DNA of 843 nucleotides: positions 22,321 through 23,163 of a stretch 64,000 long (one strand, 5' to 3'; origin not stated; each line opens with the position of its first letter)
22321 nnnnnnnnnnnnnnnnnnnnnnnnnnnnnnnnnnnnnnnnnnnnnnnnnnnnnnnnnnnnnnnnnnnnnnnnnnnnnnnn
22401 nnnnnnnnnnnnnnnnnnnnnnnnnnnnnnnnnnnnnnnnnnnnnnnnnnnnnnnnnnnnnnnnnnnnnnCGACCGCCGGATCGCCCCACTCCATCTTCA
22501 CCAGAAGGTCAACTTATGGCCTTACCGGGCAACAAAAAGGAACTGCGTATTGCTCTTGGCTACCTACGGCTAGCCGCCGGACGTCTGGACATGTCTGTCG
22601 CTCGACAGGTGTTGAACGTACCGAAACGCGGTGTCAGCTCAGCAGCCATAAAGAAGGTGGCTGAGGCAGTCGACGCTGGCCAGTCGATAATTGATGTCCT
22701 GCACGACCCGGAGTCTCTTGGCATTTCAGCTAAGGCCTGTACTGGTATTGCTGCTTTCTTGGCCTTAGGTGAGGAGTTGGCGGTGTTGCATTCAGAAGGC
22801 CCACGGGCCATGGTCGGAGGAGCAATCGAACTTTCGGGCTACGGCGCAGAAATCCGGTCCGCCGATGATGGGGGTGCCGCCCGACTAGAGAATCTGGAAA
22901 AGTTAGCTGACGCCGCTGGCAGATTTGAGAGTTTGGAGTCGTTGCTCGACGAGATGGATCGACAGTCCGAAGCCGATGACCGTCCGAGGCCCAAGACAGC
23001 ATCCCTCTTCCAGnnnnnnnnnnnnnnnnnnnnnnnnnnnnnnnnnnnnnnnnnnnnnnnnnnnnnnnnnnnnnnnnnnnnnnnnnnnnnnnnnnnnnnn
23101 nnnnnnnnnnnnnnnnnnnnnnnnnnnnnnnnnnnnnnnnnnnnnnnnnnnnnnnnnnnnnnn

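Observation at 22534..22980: Topoisomerase I carries an in-frame insert resembling the 2B subdomain of UvrD/PcrA/Rep helicases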

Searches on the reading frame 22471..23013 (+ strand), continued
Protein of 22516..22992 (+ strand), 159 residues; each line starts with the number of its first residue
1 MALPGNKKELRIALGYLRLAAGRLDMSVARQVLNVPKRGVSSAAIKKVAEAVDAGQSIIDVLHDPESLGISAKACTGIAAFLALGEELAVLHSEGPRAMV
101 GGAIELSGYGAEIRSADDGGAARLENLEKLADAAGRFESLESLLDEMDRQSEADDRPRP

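Call 77: list_cluster_members(proteins=[P0052, P0064, P0012, P0010, P0243, P0221, P0206, P0213, P0183, P0229])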
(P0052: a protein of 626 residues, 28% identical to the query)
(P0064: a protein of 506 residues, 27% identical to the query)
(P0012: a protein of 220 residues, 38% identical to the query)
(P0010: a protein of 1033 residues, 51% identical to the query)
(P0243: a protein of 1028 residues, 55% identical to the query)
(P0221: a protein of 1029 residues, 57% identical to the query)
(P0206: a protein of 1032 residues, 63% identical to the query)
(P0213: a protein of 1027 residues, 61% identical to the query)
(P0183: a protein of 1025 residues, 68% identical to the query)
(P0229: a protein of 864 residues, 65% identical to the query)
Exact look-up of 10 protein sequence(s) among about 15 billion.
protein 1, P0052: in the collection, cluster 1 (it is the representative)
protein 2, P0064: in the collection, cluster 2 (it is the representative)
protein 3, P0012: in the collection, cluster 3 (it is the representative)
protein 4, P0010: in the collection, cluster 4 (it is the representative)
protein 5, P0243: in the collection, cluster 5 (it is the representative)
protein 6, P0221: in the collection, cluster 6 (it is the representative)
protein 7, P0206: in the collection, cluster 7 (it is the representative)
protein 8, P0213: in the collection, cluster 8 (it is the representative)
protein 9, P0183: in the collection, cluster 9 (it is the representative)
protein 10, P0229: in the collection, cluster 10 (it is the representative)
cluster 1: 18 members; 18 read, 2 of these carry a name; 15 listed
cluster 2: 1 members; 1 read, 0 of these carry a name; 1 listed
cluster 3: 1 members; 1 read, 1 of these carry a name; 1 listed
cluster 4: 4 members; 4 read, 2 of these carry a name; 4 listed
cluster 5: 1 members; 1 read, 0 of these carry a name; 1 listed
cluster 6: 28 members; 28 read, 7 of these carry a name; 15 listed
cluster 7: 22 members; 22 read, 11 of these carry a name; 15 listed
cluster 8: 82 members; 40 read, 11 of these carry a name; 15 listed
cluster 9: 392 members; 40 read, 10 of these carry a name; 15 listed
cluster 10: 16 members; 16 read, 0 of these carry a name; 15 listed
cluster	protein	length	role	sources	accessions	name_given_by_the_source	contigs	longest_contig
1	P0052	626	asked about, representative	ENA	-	-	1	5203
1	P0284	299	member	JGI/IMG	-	hypothetical protein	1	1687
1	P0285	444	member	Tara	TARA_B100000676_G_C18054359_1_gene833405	strand:- start:1030 stop:2364 length:1335 start_codon:yes stop_codon:yes ...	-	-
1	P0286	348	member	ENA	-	-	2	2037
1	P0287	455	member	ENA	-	-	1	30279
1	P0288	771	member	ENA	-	-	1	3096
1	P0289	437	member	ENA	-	-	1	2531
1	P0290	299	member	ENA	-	-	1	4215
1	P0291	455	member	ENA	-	-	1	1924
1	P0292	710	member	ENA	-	-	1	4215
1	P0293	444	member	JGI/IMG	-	-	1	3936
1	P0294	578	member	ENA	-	-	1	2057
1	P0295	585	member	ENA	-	-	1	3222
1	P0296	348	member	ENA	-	-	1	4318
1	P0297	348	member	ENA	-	-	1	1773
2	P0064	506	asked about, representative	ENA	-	-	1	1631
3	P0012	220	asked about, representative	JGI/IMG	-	DNA helicase-2/ATP-dependent DNA helicase PcrA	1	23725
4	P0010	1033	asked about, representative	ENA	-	-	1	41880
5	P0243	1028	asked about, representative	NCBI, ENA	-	-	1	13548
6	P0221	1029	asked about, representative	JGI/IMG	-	-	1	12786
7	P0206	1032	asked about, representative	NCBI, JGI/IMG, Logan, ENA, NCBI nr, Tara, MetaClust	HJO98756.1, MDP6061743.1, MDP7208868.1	MAG: type I DNA topoisomerase [Acidimicrobiales bacterium] | DNA topoisomerase-1 | type I DNA topoisomerase [Acidimicrobiales bacterium]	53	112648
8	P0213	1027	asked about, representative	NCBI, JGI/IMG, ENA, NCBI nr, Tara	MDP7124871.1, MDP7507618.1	MAG: type I DNA topoisomerase [Acidimicrobiales bacterium] | DNA topoisomerase-1 | type I DNA topoisomerase [Acidimicrobiales bacterium]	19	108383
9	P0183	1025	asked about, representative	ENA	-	-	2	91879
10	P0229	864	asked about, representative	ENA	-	-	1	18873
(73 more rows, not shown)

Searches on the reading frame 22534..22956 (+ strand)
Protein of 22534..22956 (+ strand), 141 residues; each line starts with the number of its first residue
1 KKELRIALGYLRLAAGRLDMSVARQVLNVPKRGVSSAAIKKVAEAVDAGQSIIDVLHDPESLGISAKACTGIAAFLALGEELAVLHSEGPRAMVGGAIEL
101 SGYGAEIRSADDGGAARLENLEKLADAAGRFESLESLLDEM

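Call 71: search_solved_structures(query=A5, max_evalue=0.01, show_alignments=1)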
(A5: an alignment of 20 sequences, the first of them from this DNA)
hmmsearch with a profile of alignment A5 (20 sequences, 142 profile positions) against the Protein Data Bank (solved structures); distinct sequences matched with E-value up to 0.01: 10.
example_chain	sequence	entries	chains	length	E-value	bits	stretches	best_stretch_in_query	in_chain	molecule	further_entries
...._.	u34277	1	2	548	2.2e-28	102.2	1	1-137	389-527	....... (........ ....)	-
1pjr_A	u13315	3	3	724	3.7e-28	101.4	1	1-137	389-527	PCRA | ATP-DEPENDENT HELICASE PCRA | HELICASE PCRA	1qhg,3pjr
4c2u_A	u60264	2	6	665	1.5e-25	93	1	1-133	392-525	DNA HELICASE II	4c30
4c2t_A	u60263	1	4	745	1.8e-25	92.7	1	1-133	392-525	DNA HELICASE II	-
9dci_A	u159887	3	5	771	7.1e-25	90.8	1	1-133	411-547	ATP-dependent DNA helicase UvrD1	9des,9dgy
3lfu_A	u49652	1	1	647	7.7e-22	81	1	1-133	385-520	DNA helicase II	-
2is1_A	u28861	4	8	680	1.3e-21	80.2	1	1-133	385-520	DNA helicase II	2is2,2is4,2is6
1uaa_A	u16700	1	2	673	1.3e-12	51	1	2-128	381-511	PROTEIN (ATP-DEPENDENT DNA HELICASE REP.)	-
1qhh_B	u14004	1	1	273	9.1e-12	48.3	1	1-50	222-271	PROTEIN (PCRA (SUBUNIT))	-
1qhh_C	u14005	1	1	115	1.4e-09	41.2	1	53-137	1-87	PROTEIN (PCRA (SUBUNIT))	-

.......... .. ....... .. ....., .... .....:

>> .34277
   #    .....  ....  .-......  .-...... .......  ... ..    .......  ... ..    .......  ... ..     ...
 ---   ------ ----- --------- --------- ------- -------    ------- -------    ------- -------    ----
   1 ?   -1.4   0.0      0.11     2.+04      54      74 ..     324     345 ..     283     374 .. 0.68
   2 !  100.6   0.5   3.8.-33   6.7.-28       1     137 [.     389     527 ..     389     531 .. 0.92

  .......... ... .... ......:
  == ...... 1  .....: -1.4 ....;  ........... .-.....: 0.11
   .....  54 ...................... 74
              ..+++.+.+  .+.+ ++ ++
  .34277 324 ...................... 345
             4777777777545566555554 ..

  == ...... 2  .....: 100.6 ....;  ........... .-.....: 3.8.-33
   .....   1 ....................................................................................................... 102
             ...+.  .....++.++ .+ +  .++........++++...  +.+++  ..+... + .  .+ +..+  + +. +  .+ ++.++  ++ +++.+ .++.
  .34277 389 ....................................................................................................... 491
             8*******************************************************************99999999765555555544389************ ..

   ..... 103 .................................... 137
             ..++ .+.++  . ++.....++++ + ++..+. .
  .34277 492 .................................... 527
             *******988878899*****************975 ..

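Call 72: search_protein_families(library=pfam, alignment_id=A5, max_evalue=0.01)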
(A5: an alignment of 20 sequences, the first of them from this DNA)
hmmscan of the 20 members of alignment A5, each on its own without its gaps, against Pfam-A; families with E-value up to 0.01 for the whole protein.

A. member 1, seq(141 aa): 0 families

B. families by the number of members that match (of 20 scanned): 1 family
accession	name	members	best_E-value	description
PF13361.12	UvrD_C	14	7.4e-08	UvrD-like helicase C-terminal domain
